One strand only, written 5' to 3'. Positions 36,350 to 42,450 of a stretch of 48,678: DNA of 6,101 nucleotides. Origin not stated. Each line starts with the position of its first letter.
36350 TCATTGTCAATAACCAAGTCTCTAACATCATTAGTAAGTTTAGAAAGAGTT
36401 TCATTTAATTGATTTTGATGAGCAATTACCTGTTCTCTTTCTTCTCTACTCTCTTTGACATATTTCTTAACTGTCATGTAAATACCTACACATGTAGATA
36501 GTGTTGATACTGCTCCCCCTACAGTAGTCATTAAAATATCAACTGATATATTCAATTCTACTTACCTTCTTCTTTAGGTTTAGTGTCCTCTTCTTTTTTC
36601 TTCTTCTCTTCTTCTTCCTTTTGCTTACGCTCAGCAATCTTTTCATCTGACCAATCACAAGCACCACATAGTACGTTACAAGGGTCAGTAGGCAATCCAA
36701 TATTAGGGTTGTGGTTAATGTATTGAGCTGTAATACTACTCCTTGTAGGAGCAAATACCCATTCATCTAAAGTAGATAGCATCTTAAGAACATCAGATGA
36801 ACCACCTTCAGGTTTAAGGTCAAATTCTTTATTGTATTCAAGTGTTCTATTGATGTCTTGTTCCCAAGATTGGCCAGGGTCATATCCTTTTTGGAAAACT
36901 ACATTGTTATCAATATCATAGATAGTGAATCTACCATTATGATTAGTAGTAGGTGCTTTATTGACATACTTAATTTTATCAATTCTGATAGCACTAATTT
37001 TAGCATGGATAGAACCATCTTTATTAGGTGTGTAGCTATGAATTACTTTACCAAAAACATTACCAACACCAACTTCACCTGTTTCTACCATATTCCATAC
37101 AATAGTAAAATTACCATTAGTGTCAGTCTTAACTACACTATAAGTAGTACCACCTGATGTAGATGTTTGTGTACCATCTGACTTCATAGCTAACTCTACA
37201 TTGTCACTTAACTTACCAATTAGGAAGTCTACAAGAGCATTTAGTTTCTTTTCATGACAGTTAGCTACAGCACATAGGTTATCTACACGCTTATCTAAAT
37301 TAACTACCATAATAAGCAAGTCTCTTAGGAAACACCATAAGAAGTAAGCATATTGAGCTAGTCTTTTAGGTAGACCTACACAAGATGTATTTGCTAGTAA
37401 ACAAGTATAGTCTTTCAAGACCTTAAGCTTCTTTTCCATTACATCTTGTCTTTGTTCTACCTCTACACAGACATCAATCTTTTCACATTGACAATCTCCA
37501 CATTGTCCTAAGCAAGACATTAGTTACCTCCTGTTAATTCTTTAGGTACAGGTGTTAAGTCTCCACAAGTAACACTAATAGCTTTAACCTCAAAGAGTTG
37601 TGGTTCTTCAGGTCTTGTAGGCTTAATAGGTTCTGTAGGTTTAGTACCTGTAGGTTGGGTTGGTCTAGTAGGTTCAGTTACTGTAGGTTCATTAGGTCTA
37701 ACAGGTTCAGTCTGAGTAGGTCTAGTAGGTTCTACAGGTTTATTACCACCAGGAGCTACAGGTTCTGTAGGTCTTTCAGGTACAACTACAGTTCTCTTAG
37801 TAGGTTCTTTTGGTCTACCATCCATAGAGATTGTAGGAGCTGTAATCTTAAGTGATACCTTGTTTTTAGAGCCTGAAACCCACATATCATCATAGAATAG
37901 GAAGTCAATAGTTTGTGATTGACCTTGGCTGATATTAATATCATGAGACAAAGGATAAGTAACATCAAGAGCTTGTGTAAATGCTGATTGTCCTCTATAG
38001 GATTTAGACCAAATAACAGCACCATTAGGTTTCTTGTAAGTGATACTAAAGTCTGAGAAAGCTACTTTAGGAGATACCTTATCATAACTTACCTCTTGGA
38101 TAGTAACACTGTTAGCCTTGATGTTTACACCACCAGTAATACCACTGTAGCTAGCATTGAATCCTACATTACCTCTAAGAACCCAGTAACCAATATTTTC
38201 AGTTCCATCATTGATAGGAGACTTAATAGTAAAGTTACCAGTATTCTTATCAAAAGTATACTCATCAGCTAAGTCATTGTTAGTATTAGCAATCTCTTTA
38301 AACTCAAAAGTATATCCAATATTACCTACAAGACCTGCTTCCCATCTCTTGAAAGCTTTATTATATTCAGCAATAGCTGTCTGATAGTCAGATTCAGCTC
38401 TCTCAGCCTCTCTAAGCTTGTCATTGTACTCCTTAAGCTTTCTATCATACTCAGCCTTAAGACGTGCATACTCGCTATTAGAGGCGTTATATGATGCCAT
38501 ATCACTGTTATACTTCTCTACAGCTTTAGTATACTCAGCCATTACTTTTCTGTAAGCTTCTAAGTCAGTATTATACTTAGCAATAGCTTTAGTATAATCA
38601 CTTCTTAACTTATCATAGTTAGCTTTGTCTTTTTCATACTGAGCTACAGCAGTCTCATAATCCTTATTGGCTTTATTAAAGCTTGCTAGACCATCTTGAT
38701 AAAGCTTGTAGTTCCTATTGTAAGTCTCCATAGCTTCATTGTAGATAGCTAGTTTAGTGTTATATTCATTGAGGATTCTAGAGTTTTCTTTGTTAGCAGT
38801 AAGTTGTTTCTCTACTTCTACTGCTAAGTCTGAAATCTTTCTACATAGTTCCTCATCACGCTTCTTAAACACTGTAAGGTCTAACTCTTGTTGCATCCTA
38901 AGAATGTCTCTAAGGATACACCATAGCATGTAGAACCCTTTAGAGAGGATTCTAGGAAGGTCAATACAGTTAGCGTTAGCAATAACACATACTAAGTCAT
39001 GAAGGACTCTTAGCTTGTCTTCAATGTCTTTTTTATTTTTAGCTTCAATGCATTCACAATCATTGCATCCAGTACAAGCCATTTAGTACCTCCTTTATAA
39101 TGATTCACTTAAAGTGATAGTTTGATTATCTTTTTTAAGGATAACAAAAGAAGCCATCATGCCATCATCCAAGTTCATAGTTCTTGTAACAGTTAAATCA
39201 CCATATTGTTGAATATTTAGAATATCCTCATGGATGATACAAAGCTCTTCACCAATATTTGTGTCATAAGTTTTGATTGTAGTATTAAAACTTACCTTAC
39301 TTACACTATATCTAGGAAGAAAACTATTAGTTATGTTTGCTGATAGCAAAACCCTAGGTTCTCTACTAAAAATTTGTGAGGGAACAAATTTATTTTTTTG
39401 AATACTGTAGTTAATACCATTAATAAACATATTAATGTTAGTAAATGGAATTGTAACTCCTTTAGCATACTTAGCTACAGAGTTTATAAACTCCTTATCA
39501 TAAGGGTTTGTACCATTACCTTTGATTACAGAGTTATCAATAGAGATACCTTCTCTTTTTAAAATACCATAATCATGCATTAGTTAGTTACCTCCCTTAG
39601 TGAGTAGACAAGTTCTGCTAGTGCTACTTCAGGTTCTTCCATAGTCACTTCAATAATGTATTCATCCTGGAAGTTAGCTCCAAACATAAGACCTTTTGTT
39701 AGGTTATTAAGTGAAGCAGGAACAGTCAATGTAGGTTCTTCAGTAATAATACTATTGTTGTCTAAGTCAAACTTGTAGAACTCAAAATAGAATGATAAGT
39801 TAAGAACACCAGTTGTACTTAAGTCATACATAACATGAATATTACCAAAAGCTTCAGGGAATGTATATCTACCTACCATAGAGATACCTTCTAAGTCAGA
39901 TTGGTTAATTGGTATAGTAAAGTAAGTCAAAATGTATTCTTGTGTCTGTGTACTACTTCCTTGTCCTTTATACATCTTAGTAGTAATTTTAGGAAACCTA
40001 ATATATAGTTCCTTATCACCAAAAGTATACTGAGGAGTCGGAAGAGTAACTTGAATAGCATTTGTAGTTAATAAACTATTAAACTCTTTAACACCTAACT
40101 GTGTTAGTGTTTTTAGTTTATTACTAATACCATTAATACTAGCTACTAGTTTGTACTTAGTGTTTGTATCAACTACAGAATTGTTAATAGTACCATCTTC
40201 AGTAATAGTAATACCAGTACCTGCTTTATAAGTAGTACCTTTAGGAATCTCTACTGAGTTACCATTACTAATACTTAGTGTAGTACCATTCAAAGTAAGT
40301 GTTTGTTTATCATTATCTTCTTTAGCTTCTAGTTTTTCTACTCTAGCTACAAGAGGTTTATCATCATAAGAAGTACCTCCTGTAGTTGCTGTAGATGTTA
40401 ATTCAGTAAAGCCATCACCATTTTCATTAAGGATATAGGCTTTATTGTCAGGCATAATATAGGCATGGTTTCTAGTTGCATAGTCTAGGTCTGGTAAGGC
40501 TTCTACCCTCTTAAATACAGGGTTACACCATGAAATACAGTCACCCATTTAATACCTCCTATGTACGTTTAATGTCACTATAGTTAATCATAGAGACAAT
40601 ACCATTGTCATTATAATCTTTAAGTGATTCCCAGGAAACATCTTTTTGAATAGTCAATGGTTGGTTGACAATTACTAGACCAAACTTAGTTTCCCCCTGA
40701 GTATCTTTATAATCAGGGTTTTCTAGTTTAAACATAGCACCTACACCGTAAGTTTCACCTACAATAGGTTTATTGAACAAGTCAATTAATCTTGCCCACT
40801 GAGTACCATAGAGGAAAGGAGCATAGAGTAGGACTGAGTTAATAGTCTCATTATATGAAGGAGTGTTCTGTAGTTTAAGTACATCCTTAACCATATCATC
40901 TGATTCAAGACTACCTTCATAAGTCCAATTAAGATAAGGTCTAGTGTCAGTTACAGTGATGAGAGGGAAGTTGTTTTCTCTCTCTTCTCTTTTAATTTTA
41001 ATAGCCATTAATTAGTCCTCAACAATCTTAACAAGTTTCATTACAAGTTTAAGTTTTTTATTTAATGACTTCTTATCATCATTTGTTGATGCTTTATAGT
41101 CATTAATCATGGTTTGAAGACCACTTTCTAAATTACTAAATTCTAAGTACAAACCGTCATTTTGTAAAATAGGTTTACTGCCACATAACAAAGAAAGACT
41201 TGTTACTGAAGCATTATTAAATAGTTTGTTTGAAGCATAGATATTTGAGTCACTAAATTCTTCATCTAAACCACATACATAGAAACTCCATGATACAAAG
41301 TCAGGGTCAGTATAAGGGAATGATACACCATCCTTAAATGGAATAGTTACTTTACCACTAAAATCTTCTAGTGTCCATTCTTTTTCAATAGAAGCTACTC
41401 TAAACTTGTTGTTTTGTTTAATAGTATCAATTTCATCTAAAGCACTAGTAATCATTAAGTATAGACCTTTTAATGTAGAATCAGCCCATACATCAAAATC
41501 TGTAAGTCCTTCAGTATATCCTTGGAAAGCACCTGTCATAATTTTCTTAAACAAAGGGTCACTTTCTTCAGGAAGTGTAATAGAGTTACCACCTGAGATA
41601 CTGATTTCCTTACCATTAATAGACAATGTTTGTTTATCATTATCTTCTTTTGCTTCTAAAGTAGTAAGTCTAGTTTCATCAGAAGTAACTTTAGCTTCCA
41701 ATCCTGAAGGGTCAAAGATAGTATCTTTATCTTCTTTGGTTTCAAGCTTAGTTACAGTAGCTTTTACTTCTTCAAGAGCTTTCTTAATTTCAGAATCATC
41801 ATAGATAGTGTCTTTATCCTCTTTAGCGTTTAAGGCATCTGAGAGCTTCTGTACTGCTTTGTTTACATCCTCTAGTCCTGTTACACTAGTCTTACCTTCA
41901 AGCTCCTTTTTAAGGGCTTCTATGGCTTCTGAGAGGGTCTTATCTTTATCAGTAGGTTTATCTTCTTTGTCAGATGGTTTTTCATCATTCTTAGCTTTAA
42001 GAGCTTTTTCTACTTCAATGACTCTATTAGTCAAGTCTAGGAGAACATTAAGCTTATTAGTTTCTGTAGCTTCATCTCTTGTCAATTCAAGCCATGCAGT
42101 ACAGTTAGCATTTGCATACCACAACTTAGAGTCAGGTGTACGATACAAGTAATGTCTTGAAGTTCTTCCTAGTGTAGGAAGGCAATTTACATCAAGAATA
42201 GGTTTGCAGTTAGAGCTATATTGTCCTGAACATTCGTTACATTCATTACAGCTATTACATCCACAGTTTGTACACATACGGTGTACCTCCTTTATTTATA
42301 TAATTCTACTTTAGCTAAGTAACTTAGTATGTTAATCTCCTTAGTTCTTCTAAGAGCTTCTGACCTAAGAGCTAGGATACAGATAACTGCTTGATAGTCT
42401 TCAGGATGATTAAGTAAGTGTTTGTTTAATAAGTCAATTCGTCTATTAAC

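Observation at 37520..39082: Phage fibre protein with streptococcal antigen I/II-like architecture: strict Tyr-heptad helix + globular domain + proline-rich repeat of matching length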

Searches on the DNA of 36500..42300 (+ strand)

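Call 6: search_dna_similar(query=window:36500-42300:+, collection=phages, mode=near)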
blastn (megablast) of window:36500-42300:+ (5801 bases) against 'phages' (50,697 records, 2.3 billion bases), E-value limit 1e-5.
No match.
